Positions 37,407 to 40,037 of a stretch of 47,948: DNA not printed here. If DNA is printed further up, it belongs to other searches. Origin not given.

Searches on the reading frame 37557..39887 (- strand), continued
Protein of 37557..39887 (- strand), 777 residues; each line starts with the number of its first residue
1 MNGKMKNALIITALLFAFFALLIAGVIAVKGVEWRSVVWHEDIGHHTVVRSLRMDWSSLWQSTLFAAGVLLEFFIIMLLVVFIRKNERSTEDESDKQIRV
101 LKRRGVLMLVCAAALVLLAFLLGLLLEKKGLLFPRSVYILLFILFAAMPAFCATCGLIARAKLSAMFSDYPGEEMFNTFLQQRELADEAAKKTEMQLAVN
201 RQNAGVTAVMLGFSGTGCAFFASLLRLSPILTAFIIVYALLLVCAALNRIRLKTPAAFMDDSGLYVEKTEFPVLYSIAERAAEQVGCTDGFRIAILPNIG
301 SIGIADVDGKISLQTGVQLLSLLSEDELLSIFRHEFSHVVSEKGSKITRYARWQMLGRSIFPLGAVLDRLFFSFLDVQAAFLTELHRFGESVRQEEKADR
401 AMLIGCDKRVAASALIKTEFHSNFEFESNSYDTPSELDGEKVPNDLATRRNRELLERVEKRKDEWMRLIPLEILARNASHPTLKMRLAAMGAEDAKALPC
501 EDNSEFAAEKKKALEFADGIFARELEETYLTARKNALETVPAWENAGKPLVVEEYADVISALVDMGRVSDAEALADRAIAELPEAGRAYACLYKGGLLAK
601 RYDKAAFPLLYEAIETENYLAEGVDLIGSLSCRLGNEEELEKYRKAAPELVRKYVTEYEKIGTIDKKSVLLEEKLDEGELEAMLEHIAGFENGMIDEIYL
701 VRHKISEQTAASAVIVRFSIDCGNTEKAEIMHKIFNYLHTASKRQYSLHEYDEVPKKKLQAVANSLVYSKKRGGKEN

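Call 23: search_solved_structures(query=A1, max_evalue=1, show_alignments=2)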
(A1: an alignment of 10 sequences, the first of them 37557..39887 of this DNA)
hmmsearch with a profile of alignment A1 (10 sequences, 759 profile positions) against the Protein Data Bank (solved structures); distinct sequences matched with E-value up to 1: 20.
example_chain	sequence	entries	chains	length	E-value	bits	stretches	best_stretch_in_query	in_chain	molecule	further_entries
5orq_A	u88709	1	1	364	9.4e-06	27.6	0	521-563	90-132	cPPR-Telo1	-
5orm_A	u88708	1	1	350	1e-05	27.4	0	521-563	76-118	cPPR-Telo1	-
4wsl_A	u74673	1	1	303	2.5e-05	26.1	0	521-563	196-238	Pentatricopeptide repeat protein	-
4wn4_A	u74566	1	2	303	2.8e-05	26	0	521-563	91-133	Pentatricopeptide repeat protein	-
6een_D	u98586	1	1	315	5.4e-05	25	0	521-564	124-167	Designer Pentatricopeptide Protein dPPR10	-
4pjr_A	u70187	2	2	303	0.00011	24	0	521-563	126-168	Pentatricopeptide repeat protein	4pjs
4pjq_A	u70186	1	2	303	0.00011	24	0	521-563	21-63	Pentatricopeptide repeat protein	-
6een_C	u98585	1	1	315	0.00012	23.8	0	521-564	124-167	Designer Pentatricopeptide Protein dPPR10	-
5i9d_A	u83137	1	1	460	0.00069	21.4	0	541-602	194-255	pentatricopeptide repeat protein dPPR-U8A2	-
5i9g_C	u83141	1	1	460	0.00082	21.1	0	521-594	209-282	pentatricopeptide repeat protein dPPR-U8C2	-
6een_A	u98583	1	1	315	0.0024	19.6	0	521-563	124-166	Designer Pentatricopeptide Protein dPPR10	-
6een_B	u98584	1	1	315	0.0066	18.1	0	521-563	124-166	Designer Pentatricopeptide Protein dPPR10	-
6b85_J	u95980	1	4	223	0.054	15.1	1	540-608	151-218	TMHC4_R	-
4jiu_A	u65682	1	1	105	0.058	15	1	259-325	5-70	Proabylysin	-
9uib_A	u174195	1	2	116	0.13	13.9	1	534-595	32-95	Protein SGT1 homolog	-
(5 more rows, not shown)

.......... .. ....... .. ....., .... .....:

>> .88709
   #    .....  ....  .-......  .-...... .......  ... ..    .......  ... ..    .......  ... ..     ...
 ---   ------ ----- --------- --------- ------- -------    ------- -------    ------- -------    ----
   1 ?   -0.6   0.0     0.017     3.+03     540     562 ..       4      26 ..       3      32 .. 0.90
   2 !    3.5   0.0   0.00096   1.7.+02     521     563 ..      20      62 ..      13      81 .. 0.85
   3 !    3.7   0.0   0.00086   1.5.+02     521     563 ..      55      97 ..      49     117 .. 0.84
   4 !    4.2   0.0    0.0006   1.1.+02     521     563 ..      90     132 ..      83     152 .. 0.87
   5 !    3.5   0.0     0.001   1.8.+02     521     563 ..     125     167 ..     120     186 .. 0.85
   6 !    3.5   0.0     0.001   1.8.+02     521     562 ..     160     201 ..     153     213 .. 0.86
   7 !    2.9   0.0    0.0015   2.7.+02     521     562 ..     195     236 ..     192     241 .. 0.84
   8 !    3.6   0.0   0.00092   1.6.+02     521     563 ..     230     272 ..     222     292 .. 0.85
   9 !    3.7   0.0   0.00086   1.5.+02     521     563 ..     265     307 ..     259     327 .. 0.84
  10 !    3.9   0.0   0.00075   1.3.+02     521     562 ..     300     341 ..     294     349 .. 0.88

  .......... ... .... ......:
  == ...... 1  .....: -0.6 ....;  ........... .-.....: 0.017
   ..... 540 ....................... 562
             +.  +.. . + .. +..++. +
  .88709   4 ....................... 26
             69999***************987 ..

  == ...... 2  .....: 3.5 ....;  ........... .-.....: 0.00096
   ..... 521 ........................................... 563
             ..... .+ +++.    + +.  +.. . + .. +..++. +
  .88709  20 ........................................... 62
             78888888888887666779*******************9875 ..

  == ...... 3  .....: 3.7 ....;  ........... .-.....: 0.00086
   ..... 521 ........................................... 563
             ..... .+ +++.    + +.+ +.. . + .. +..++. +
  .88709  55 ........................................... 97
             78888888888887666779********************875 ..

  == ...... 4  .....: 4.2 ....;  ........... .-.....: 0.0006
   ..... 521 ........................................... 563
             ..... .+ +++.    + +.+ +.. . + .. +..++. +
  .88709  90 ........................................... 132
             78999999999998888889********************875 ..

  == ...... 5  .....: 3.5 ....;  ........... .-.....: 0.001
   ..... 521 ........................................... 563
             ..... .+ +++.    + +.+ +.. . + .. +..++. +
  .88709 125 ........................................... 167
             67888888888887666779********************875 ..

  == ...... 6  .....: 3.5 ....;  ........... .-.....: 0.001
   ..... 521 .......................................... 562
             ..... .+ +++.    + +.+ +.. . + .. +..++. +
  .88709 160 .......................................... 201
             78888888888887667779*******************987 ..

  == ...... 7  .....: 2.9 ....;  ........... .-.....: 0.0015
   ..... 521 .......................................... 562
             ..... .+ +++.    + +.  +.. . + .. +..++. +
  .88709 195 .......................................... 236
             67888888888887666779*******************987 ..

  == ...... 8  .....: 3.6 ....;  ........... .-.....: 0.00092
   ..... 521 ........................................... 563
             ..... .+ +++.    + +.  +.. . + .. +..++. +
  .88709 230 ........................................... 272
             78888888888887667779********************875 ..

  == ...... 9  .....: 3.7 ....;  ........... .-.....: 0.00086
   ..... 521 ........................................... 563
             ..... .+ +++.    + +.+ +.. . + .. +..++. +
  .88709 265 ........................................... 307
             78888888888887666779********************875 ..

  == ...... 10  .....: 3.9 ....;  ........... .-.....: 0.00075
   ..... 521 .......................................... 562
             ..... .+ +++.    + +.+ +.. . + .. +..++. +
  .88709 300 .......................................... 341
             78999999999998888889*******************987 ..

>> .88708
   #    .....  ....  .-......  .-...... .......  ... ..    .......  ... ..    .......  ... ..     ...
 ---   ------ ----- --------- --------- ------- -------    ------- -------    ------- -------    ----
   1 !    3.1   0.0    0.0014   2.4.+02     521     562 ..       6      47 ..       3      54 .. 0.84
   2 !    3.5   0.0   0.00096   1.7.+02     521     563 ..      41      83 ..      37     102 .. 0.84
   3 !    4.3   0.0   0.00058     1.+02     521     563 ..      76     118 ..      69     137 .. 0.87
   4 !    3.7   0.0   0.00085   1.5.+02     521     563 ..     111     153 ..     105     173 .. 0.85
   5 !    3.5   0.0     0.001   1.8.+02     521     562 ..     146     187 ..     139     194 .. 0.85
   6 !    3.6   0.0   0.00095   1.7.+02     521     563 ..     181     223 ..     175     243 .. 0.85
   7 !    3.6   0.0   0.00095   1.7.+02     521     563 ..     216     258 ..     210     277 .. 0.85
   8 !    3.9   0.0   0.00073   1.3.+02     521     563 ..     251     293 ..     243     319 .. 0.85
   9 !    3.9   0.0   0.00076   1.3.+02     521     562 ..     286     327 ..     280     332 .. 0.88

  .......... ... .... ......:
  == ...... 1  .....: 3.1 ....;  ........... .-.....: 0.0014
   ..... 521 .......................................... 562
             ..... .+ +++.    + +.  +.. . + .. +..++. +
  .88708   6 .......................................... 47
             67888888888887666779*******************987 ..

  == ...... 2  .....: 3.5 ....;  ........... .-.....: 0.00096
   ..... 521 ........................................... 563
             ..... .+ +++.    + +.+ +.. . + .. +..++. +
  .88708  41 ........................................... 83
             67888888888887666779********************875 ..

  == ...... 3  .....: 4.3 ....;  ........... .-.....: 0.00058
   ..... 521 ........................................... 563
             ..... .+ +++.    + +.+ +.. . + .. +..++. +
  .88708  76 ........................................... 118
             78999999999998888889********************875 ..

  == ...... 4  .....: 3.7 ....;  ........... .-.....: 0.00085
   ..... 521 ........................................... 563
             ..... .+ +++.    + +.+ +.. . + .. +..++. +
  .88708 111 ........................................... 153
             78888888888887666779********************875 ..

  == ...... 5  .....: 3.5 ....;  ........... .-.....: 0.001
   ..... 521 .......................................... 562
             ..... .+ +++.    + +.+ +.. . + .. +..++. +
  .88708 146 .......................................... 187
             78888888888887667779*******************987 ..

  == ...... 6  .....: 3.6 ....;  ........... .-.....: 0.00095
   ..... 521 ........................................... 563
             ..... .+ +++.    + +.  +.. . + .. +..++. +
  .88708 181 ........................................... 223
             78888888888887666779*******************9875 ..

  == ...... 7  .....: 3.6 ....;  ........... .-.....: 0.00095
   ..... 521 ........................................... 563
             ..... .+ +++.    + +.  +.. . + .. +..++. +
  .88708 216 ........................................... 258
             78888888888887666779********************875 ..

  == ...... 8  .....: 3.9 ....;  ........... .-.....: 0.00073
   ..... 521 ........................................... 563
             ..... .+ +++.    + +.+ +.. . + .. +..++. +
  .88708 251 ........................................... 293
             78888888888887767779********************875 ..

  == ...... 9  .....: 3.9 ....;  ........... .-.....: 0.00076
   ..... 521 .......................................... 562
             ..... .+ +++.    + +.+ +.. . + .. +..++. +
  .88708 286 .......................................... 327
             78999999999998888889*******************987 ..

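Call 24: search_protein_representatives(alignment_id=A1)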
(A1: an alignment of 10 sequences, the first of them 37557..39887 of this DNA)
Query: 10 sequences, 759 profile positions. Proteins with E-value up to 0.001 (for the whole library): 1663; up to 1e-10: 762; up to 1e-30: 450. The best 150 are listed.
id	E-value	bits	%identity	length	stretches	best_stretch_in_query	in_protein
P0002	0.0e+00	1226.1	-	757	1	1-759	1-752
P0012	0.0e+00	1053.5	-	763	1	1-759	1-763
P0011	0.0e+00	1019.5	-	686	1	73-757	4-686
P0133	1.0e-290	983.1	-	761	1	1-757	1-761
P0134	2.8e-257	872.5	-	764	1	1-758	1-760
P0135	2.5e-253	859.4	-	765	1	1-758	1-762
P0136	1.8e-252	856.6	-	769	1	1-757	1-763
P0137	6.0e-249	845.0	-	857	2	4-758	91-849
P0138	2.8e-239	813.0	-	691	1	73-759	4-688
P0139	3.7e-238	809.3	-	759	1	11-757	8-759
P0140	3.9e-232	789.4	-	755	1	1-758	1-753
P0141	7.0e-230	781.9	-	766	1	7-757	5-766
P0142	2.9e-228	776.6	-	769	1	1-758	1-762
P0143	9.5e-228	774.9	-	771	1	6-757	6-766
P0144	2.3e-226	770.3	-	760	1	1-757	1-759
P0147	3.2e-223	759.9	-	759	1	5-757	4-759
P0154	1.8e-217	740.9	-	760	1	1-757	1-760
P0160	1.9e-214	730.9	-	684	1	77-758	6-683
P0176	2.2e-197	674.5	-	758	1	1-757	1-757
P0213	1.6e-173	595.6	-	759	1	1-758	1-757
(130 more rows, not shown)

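Call 29: find_related_loci(query=A1, collection=metagenome_contigs, flank=6000)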
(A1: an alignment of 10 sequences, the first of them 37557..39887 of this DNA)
Query A1 (777 aa) in metagenome_contigs; peptide patterns used: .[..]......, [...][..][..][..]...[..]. (x = any residue, [..] = any of these).
600 stretches matched a pattern (row limit reached: there are more); 3 encode a relative of the query (tblastn E <= 1e-3); 3 distinct loci.
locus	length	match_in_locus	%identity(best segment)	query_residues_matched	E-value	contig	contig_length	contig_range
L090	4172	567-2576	33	102-770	8e-98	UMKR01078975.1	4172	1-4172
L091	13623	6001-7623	32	236-773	2e-88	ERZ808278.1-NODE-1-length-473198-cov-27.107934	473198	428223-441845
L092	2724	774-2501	33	196-771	4e-86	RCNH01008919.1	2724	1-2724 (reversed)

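Call 30: find_related_loci(query=A1, collection=viral_contigs, flank=6000)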
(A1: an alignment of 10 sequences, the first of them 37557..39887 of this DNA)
Query A1 (777 aa) in viral_contigs; peptide patterns used: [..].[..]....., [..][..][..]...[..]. (x = any residue, [..] = any of these).
202 stretches matched a pattern, but none encodes a relative of the query by tblastn (E <= 1e-3).

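Call 31: find_encoding_contigs(protein=P0134, flank=6000, max_places=3)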
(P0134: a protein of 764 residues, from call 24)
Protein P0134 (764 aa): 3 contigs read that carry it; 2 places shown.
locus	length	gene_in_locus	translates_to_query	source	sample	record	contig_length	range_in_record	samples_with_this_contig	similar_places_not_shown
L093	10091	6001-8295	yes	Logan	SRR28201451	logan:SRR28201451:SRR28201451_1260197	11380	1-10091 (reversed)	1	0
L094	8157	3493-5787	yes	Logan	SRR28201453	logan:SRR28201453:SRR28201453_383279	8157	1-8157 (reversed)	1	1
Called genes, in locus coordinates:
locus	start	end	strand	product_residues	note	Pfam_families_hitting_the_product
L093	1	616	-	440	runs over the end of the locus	PF00665:rve (weak)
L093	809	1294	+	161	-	PF04542:Sigma70_r2 (weak)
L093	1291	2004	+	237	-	-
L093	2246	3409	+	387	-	-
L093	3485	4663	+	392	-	-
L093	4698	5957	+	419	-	-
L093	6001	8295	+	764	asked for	-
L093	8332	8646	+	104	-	-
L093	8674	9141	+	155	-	-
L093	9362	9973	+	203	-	-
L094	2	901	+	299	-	?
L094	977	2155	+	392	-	-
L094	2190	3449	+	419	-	-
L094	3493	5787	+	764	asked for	-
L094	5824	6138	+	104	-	-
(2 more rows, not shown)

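Call 32: find_encoding_contigs(protein=P0011, flank=6000, max_places=3)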
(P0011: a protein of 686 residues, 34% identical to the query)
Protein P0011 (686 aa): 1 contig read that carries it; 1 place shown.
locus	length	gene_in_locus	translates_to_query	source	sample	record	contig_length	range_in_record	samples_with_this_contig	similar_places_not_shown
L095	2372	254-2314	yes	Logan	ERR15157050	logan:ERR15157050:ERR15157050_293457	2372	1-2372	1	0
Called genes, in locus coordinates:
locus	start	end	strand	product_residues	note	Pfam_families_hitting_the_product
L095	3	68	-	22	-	?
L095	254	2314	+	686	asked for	-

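Call 33: find_encoding_contigs(protein=P0133, flank=6000, max_places=3)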
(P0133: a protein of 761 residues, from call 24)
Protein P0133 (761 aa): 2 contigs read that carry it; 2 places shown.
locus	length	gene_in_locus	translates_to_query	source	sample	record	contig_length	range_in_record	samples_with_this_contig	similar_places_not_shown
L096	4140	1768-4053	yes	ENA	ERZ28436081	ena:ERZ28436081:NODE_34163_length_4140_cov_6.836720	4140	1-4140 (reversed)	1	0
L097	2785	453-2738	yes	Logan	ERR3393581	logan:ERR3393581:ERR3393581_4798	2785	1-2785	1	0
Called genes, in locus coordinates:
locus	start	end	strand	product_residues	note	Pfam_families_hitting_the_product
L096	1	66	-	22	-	?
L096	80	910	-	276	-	PF01695:IstB_IS21 (faint)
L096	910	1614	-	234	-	-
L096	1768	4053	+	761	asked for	PF01435:Peptidase_M48 (weak)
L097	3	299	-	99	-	?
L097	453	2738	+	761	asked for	PF01435:Peptidase_M48 (weak)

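Call 34: find_encoding_contigs(protein=P0136, flank=6000, max_places=3)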
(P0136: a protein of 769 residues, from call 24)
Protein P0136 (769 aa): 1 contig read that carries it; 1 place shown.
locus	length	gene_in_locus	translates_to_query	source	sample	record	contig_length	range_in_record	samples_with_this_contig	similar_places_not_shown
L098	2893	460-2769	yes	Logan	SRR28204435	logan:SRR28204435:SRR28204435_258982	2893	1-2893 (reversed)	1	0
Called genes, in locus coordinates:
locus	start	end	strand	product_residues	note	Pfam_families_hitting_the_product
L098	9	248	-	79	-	-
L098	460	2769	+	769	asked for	-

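Call 35: find_encoding_contigs(protein=P0144, flank=6000, max_places=3)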
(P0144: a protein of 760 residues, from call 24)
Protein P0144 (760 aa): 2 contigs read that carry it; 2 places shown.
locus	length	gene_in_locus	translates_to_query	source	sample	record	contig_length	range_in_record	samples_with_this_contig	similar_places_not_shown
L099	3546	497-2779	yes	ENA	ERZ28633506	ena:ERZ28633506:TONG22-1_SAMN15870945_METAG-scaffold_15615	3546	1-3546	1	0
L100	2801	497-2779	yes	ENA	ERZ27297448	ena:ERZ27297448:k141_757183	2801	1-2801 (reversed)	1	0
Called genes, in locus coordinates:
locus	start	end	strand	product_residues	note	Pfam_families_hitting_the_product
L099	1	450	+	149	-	?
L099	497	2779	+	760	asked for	-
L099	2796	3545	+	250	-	?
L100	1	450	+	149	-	?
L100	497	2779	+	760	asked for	-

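Call 47: search_protein_families(library=pfam, proteins=[L007:12269-12472:+], max_evalue=0.01)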
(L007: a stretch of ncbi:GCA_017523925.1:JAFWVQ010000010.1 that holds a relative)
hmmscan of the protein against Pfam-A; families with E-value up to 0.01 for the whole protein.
L007:12269-12472:+ (68 aa): 0 families

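Call 52: predict_structure(alignment_id=A2)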
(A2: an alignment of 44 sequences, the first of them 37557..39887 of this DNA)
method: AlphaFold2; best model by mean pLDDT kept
length: 777 residues; sequences in the alignment: 44
mean_pLDDT: 88.7   pTM: 0.84
mean pLDDT of the five models: 88.7, 87.4, 87.0, 86.0, 85.3
residues with pLDDT >= 90: 568; 70-90: 110; 50-70: 69; < 50: 30
segments of 3 or more residues with pLDDT < 50: 1-3, 32-42, 46-56, 774-777
pLDDT, mean of each block of 10 residues (from residue 1): 55 65 61 48 49 47 66 68 59 76 93 95 88 93 95 92 83 79 86 94 96 98 91 91 96 92 93 98 96 93 93 97 97 97 90 92 88 94 90 91 96 97 95 93 95 96 96 88 93 91 95 97 92 93 97 96 97 98 95 98 98 92 95 96 91 88 94 93 93 93 94 97 93 94 93 95 95 49
secondary structure, 60 per line:
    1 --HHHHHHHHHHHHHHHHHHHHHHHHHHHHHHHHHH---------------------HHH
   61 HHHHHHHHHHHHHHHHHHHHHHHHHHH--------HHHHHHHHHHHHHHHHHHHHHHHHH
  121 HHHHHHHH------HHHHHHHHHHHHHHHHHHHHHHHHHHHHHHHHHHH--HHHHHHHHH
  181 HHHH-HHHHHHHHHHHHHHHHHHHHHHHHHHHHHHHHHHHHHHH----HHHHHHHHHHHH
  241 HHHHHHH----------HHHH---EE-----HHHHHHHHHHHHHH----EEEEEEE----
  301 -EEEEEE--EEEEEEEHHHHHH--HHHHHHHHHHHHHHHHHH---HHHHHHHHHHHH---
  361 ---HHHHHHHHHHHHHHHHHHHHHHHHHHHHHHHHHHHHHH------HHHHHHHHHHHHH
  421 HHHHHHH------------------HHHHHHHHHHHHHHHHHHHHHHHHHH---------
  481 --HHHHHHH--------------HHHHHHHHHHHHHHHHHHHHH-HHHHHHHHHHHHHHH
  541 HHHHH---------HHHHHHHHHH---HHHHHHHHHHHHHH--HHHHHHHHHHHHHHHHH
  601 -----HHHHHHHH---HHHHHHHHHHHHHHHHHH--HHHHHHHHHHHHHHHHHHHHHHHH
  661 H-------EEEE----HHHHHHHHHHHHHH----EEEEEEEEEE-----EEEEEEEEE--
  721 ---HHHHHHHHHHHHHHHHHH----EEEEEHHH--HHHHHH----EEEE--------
elements in order (helices of 4 or more, strands of 3 or more residues): H3-36 H58-87 H96-128 H135-169 H172-184 H186-224 H229-247 H258-261 H272-285 E290-296 E302-307 E310-316 H317-322 H325-342 H346-357 H364-401 H408-427 H446-471 H483-489 H504-524 H526-545 H555-564 H568-581 H584-600 H606-613 H617-634 H637-661 E669-672 H677-690 E695-704 E710-718 H724-741 E746-750 H756-761 E766-769
